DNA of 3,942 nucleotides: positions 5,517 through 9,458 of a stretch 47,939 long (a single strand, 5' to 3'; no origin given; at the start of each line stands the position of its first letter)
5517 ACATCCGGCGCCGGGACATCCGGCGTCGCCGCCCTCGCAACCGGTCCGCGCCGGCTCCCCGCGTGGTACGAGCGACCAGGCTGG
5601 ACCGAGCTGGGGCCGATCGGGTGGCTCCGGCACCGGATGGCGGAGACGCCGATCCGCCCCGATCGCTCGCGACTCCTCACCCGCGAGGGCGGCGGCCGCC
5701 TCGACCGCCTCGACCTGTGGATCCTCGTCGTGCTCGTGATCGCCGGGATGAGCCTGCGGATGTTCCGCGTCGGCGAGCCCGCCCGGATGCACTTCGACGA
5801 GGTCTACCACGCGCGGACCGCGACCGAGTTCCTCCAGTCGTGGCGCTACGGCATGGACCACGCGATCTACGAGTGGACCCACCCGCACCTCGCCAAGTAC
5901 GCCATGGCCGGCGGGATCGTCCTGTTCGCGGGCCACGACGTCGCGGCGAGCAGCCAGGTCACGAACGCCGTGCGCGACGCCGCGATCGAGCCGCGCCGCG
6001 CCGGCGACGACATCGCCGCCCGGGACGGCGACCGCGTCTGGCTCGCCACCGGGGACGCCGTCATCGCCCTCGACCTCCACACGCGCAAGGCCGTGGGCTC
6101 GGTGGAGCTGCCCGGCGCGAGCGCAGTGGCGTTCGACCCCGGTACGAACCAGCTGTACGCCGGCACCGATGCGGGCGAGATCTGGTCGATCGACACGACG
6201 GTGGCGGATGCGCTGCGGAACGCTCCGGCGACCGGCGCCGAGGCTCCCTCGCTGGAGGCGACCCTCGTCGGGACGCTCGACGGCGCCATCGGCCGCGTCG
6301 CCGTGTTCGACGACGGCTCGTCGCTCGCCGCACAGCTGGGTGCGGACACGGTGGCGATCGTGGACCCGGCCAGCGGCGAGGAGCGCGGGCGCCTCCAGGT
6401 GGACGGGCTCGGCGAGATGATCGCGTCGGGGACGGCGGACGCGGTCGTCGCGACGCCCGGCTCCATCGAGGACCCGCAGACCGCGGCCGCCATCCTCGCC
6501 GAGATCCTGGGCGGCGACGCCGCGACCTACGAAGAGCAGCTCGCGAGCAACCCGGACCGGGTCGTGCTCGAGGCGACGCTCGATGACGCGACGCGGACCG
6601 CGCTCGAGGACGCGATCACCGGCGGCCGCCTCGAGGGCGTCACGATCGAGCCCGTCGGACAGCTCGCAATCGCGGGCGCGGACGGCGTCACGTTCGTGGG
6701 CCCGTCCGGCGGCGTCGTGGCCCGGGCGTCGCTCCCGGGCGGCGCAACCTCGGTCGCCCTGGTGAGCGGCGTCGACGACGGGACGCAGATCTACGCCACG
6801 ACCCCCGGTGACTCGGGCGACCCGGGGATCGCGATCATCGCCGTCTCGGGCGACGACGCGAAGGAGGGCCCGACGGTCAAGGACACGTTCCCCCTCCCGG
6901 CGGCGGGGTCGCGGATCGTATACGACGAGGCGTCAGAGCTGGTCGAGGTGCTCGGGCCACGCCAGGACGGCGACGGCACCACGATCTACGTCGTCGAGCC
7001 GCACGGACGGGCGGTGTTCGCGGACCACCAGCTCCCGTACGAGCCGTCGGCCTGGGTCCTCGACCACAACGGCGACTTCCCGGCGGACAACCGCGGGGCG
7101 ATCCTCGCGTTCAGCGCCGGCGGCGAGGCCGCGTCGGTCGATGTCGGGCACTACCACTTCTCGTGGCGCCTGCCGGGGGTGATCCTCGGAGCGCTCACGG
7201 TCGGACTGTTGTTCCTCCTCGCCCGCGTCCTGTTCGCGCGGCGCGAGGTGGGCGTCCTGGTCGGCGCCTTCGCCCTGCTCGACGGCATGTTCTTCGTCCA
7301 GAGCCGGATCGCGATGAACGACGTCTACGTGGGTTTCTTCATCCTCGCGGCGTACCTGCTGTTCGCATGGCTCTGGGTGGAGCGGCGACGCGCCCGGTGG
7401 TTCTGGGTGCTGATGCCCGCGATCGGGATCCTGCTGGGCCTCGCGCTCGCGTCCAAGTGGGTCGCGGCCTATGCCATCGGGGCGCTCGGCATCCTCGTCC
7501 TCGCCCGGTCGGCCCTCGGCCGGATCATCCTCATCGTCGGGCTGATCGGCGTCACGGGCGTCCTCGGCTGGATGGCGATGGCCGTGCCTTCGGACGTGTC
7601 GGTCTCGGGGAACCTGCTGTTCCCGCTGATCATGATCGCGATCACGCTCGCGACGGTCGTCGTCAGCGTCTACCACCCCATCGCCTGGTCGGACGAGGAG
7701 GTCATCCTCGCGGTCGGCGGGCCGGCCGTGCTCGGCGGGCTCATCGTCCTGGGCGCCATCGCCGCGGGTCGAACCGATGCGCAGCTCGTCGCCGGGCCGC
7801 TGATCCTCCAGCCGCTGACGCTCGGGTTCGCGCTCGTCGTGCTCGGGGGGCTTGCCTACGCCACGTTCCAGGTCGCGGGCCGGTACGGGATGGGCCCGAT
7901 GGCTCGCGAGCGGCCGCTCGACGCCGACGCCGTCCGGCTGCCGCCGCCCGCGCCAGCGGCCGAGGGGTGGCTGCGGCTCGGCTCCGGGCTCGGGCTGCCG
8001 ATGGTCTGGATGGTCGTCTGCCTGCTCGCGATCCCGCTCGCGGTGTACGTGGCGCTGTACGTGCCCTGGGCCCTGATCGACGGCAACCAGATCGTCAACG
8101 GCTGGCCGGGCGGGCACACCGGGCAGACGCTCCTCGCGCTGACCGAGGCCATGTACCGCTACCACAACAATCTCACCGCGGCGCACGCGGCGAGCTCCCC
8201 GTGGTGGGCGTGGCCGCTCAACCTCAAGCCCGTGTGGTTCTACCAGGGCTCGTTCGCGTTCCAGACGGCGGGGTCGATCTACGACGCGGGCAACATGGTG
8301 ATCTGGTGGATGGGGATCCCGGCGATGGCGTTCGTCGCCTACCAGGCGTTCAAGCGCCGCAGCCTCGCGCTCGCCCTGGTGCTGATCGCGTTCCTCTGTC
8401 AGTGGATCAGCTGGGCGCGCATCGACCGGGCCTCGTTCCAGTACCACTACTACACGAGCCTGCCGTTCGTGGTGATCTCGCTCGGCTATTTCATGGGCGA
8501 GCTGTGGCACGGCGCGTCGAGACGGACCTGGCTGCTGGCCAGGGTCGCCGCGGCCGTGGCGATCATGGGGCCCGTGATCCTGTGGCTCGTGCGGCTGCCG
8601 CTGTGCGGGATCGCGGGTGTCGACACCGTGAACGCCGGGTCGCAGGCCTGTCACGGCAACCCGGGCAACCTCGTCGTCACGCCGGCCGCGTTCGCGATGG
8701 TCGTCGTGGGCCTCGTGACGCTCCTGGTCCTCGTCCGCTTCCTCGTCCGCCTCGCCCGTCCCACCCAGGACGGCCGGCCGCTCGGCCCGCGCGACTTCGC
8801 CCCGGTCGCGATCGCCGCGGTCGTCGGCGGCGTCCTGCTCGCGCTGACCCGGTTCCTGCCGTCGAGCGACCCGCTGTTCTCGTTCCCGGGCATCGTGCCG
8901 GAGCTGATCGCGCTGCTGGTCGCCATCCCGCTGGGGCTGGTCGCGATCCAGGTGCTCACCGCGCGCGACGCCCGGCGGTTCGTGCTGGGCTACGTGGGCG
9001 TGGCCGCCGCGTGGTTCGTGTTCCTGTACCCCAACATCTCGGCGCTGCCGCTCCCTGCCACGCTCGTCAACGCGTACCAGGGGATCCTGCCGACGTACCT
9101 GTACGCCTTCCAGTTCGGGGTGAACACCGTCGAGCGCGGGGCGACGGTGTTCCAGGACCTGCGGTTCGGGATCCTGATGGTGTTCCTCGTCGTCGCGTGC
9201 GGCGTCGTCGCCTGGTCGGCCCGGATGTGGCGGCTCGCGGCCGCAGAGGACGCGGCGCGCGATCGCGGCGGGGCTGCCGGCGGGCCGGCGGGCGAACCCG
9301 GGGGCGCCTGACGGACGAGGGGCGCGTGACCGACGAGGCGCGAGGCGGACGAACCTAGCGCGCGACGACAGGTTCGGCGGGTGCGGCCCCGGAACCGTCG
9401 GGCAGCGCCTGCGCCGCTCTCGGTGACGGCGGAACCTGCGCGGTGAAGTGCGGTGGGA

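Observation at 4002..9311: A 1769-aa polypeptide joining two different GT-C glycosyltransferase modules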

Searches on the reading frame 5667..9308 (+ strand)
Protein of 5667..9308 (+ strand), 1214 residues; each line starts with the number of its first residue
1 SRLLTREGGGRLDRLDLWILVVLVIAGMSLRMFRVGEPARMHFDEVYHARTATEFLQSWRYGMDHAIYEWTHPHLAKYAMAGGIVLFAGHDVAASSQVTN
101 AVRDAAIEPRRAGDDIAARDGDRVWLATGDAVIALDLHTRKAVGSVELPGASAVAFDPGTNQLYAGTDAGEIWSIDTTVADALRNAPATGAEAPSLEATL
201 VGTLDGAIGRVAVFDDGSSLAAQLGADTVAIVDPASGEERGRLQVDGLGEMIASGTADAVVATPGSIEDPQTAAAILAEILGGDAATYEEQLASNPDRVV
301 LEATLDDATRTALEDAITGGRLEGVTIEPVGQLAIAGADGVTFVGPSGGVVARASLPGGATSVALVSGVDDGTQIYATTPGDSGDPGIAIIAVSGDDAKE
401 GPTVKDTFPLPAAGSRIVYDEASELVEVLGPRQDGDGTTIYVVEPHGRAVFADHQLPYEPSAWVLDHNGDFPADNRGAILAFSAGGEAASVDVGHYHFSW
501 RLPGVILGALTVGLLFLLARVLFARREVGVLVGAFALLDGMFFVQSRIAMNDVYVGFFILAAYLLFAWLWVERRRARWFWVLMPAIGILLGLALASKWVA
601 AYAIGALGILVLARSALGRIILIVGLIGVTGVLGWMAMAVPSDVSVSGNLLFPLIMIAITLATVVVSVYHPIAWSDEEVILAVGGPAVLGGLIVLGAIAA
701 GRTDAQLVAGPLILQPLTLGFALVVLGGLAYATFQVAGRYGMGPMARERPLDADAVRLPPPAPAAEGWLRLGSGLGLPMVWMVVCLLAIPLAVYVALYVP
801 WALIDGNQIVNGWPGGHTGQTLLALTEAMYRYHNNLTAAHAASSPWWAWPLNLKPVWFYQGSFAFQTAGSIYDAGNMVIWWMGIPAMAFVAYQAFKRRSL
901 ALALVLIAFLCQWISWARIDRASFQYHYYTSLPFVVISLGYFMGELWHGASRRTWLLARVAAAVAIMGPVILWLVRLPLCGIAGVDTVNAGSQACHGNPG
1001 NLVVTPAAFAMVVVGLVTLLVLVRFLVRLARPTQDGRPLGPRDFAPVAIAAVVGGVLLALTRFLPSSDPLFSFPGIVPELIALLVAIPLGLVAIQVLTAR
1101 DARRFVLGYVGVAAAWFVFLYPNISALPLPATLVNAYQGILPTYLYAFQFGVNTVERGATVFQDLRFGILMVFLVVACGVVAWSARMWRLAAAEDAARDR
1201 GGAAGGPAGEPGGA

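Call 4: search_protein_families(library=pfam, proteins=[window:5700-9308:+], max_evalue=1)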
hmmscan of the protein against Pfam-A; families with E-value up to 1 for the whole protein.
window:5700-9308:+ (1203 aa): 3 families
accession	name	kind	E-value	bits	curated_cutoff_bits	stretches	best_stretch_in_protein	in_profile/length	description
PF02366.24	PMT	-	3.5e-14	53.4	22.7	1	486-602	82-198/245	Dolichyl-phosphate-mannose-protein mannosyltransferase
PF16192.10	PMT_4TMC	-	5.1e-11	42.9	32.4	1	811-968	5-182/202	C-terminal four TMM region of protein-O-mannosyltransferase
PF13231.12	PMT_2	-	2.2e-06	28.4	26.1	1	483-616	18-149/160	Dolichyl-phosphate-mannose-protein mannosyltransferase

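Call 5: search_protein_families(library=ncbifam, proteins=[window:5700-9308:+], max_evalue=1)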
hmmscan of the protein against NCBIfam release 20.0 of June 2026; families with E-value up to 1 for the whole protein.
window:5700-9308:+ (1203 aa): 1 family
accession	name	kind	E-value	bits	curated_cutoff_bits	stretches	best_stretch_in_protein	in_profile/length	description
NF058602.1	PrMnsylTfPmt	equivalog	1.6e-12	47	800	2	814-953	334-484/530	protein O-mannosyltransferase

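Call 7: search_solved_structures(query=window:5700-9308:+, max_evalue=1, show_alignments=1)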
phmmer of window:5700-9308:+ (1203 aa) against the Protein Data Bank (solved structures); distinct sequences matched with E-value up to 1: 7.
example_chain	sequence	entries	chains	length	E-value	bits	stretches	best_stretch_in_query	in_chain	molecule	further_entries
9i5k_A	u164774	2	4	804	0.0002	22.4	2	814-878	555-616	Dolichyl-phosphate-mannose--protein mannosyltransferase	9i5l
9e61_A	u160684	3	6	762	0.0033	18.3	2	815-878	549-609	Dolichyl-phosphate-mannose--protein mannosyltransferase 4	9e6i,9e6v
4ovd_A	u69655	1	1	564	0.055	14.3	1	235-315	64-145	Peptidoglycan glycosyltransferase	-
6p25_A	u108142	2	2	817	0.34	11.7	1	493-603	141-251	Dolichyl-phosphate-mannose--protein mannosyltransferase 1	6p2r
4beh_B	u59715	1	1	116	0.58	10.9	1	263-347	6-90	60S ACIDIC RIBOSOMAL PROTEIN P2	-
1wib_A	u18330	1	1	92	0.64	10.8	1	77-144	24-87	60S ribosomal protein L12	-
4v6x_Cu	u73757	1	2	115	0.65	10.7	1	263-347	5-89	60S acidic ribosomal protein P2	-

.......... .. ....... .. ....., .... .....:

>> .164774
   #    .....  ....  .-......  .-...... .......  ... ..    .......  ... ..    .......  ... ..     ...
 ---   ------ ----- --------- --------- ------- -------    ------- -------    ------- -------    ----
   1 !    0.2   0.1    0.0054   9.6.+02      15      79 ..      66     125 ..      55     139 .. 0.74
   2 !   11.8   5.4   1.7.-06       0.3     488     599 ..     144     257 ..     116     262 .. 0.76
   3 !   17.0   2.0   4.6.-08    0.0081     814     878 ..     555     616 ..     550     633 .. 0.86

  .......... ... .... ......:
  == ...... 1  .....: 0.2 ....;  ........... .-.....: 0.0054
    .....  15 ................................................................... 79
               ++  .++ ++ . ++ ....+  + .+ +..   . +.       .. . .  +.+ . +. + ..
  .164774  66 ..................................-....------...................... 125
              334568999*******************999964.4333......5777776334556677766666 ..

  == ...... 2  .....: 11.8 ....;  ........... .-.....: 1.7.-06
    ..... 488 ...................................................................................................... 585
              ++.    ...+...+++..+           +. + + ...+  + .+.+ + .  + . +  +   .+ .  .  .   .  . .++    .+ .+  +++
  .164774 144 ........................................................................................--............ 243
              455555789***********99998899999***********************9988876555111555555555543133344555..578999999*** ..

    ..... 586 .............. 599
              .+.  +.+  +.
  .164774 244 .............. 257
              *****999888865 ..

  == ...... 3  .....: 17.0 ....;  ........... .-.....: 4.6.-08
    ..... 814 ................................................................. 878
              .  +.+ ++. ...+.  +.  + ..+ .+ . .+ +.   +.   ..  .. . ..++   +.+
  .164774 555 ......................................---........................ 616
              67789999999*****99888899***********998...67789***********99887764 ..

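Call 66: predict_structure(alignment_id=A4)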
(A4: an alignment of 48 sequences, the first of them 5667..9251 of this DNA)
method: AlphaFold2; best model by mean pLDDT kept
length: 1195 residues; sequences in the alignment: 48
mean_pLDDT: 82.0   pTM: 0.82
mean pLDDT of the five models: 82.0, 80.8, 78.5, 78.1, 77.9
residues with pLDDT >= 90: 457; 70-90: 530; 50-70: 143; < 50: 65
segments of 3 or more residues with pLDDT < 50: 1-6, 839-842, 854-872, 919-924, 1124-1130, 1142-1157
pLDDT, mean of each block of 10 residues (from residue 1): 48 92 93 64 74 90 77 76 85 84 93 72 94 91 91 93 96 93 67 75 94 90 94 90 91 87 88 91 85 77 79 90 88 93 88 89 87 90 87 84 90 92 88 90 91 92 87 79 93 84 92 95 92 91 80 90 94 82 96 88 91 90 92 80 65 86 91 89 89 89 74 80 92 90 76 60 82 83 94 90 85 84 81 58 52 47 41 65 90 87 92 63 56 93 91 91 85 75 62 58 72 81 80 74 84 84 75 70 81 89 91 80 48 53 44 50 84 95 90 67
secondary structure, 60 per line:
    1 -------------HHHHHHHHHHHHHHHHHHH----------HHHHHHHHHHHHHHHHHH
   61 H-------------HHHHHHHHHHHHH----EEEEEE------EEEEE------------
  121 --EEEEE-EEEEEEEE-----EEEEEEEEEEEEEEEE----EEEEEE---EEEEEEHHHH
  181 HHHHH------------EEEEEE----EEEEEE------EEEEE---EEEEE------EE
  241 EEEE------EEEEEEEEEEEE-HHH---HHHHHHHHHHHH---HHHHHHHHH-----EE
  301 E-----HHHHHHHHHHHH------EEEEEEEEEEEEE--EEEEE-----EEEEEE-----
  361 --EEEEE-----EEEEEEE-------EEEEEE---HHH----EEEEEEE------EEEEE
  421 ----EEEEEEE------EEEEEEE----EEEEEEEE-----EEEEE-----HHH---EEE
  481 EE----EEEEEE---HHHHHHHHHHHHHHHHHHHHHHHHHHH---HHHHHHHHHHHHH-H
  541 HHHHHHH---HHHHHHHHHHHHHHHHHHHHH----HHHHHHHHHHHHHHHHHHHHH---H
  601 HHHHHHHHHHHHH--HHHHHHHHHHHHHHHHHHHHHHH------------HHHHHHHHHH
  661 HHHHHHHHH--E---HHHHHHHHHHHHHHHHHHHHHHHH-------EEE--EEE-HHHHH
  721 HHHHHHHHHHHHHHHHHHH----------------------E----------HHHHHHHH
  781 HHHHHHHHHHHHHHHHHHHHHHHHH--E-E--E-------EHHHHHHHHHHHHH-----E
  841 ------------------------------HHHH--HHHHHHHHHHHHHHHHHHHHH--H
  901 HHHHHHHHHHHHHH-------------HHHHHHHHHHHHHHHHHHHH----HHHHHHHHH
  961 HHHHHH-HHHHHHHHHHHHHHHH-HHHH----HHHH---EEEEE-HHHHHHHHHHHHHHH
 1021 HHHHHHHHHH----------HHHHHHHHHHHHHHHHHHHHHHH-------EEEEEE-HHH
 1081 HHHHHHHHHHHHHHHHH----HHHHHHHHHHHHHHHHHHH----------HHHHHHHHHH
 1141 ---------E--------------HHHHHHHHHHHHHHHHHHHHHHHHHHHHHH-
elements in order (helices of 4 or more, strands of 3 or more residues): H14-32 H43-61 H75-87 E92-97 E104-108 E123-127 E129-136 E142-157 E162-167 E171-176 H177-185 E198-203 E208-213 E220-224 E228-232 E239-244 E251-262 H270-281 H285-293 E299-301 H307-318 E325-337 E340-344 E350-355 E363-367 E373-379 E387-392 E403-409 E416-420 E425-431 E438-444 E449-456 E462-466 E478-482 E487-492 H496-522 H526-538 H540-547 H551-571 H576-596 H600-613 H616-638 H651-669 H676-699 E707-709 E712-714 H716-739 H773-805 H822-834 H871-874 H877-897 H900-914 H928-947 H952-966 H968-983 H985-988 H993-996 E1000-1004 H1006-1030 H1041-1063 E1071-1076 H1078-1097 H1102-1120 H1131-1140 H1165-1194

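Call 69: fold_search(model_id=the predicted structure, library=pdb)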
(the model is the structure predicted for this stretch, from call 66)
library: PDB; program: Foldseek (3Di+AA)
matches with E <= 10: 1592; with E <= 0.001: 1223
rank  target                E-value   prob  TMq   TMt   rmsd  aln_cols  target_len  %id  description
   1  9a2d_C                3.4e-09  1.00  0.11  0.10  59.5      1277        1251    9  Modeling of the ciliary Intraflagellar transport-A complex (released 2024-05-10)
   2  5yzg_s                2.0e-08  1.00  0.20  0.58   5.4       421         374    9  The Cryo-EM Structure of Human Catalytic Step I Spliceosome (C complex) at 4.1 angstrom resolution (released 2018-08-08)
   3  7ld3_B                2.7e-08  1.00  0.20  0.65   5.2       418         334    8  Cryo-EM structure of the human adenosine A1 receptor-Gi2-protein complex bound to its endogenous agonist and an allost (released 2021-09-08)
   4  4lg8                  2.7e-08  1.00  0.20  0.69   5.3       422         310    9  Crystal structure of PRPF19 WD40 repeats (released 2013-08-07)
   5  8fl0_NJ               3.1e-08  1.00  0.20  0.46  11.7       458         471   12  Human nucleolar pre-60S ribosomal subunit (State H) (released 2023-07-12)
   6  6eg8_B                3.2e-08  1.00  0.20  0.61   6.9       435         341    9  Structure of the GDP-bound Gs heterotrimer (released 2019-06-05)
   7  9j87_C                3.6e-08  1.00  0.20  0.67   5.2       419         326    9  Structure of Receptor (released 2026-02-25)
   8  9md1_B                3.8e-08  1.00  0.21  0.69   5.0       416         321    9  Buspirone-bound serotonin 1A (5-HT1A) receptor-Gz protein complex (released 2025-08-13)
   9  9xqc_C                4.0e-08  1.00  0.20  0.63   8.1       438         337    9  A composite Cryo-EM structure of GPR75 (released 2026-02-04)
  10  9m0r_B                4.3e-08  1.00  0.21  0.65   5.2       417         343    8  Structure of neuropeptide FF receptor 1 complex with NPVF (released 2025-07-23)
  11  9l3y_B                6.3e-08  1.00  0.20  0.66   5.2       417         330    9  Cryo-EM structure of the G-protein coupled receptor 1 (GPR1) in complex with chemerin and Gi1 (released 2025-03-12)
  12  9ode_B                7.1e-08  1.00  0.20  0.62   8.4       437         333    9  Structure of the MOR/Gi/Lofentanil Complex, Nucleotide Free (released 2026-03-04)
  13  9ppx_C                7.4e-08  1.00  0.20  0.68   5.2       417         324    9  CryoEM structure of delta opioid receptor bound to G proteins and naltrexone (released 2026-03-04)
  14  6e29_A                7.4e-08  1.00  0.20  0.66   8.6       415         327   11  Crystal structure of Myceliophteria_thermophila Cps50 (Swd1) beta-propeller domain (released 2018-07-25)
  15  7td4_B                7.7e-08  1.00  0.20  0.65   5.3       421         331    9  Sphingosine-1-phosphate receptor 1-Gi complex bound to Siponimod (released 2022-02-09)
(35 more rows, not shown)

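Call 78: find_homologous_proteins(query=window:5667-9308:+)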
Query window:5667-9308:+ (1214 aa): 1294 proteins with E <= 0.001 among 8000 candidates; the best 120 are listed.
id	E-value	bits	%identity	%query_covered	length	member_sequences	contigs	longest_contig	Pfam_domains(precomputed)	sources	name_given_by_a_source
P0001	0.0e+0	2503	92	99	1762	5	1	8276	PF02366.25,PF16192.11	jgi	jgi:predicted membrane-bound dolichyl-phosphate-mannose-protein mannosyltransferase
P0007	0.0e+0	2226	82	99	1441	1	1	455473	PF02366.25,PF16192.11,PF13231.13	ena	-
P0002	0.0e+0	2215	81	99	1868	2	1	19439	PF02366.25,PF16192.11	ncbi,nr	ncbi:MAG TPA: phospholipid carrier-dependent glycosyltransferase [Candidatus Limnocylindrales bacter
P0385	0.0e+0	2160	80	98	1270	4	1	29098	PF02366.25,PF16192.11,PF13231.13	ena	-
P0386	0.0e+0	1886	71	100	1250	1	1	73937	PF02366.25,PF16192.11,PF13231.13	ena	-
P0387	0.0e+0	1846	70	98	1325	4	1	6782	PF02366.25,PF16192.11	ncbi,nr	ncbi:MAG TPA: phospholipid carrier-dependent glycosyltransferase, partial [Candidatus Limnocylindral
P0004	0.0e+0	1831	69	100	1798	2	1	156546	PF02366.25,PF16192.11,PF13231.13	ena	-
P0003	0.0e+0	1817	69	100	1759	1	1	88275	PF02366.25,PF16192.11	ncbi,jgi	ncbi:MAG TPA: phospholipid carrier-dependent glycosyltransferase [Candidatus Limnocylindrales bacter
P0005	0.0e+0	1792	68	100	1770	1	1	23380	PF02366.25,PF16192.11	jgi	-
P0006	0.0e+0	1752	67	97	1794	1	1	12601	PF02366.25,PF16192.11,PF13231.13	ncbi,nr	ncbi:MAG TPA: phospholipid carrier-dependent glycosyltransferase [Candidatus Limnocylindrales bacter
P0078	0.0e+0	1730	65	100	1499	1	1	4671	PF02366.25,PF16192.11,PF13231.13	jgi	-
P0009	0.0e+0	1725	65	100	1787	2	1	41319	PF02366.25,PF16192.11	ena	-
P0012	0.0e+0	1720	67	100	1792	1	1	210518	PF02366.25,PF16192.11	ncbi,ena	-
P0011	0.0e+0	1712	65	100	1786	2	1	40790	PF02366.25,PF16192.11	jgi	-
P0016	0.0e+0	1712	66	98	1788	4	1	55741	PF02366.25,PF16192.11,PF13231.13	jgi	-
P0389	0.0e+0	1648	63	100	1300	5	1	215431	PF02366.25,PF16192.11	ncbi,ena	-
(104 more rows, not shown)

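Call 79: find_encoding_contigs(protein=P0386, flank=4000, max_places=1)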
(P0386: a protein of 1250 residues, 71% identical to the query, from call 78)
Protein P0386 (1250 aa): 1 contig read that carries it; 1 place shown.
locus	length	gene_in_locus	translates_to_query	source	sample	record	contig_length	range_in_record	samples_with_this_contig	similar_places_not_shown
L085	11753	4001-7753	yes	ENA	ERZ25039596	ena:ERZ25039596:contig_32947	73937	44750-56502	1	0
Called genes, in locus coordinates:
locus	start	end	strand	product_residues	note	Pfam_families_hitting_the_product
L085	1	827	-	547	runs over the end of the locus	PF11028:TMEM260_N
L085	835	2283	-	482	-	-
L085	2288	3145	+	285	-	-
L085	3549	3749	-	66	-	-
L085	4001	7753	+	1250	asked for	PF02366:PMT, PF13231:PMT_2, PF16192:PMT_4TMC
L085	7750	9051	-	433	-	PF13439:Glyco_transf_4, PF13579:Glyco_trans_4_4, PF20706:GT4-conflict (weak), PF00534:Glycos_transf_1, PF13692:Glyco_trans_1_4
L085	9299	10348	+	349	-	-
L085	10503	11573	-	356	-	-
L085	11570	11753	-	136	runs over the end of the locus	-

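Call 80: find_encoding_contigs(protein=P0389, flank=4000, max_places=1)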
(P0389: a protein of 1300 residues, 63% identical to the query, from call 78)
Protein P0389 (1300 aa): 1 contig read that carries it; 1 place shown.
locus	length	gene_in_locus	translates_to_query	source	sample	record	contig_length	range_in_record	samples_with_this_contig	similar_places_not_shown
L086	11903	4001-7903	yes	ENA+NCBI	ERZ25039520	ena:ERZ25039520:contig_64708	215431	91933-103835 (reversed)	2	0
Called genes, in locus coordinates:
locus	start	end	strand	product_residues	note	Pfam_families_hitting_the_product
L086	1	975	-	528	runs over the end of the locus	PF11028:TMEM260_N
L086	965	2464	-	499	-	-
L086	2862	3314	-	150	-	-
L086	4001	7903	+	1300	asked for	PF02366:PMT, PF16192:PMT_4TMC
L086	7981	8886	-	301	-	PF13439:Glyco_transf_4 (faint), PF20706:GT4-conflict, PF00534:Glycos_transf_1, PF13692:Glyco_trans_1_4, PF13524:Glyco_trans_1_2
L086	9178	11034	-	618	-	PF03279:Lip_A_acyltrans, PF13263:PHP_C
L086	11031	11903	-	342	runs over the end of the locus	PF03279:Lip_A_acyltrans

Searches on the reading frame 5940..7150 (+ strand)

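Call 64: search_protein_families(library=pfam, proteins=[window:5940-7150:+], max_evalue=5)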
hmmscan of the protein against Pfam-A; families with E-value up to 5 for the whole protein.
window:5940-7150:+ (403 aa): 0 families
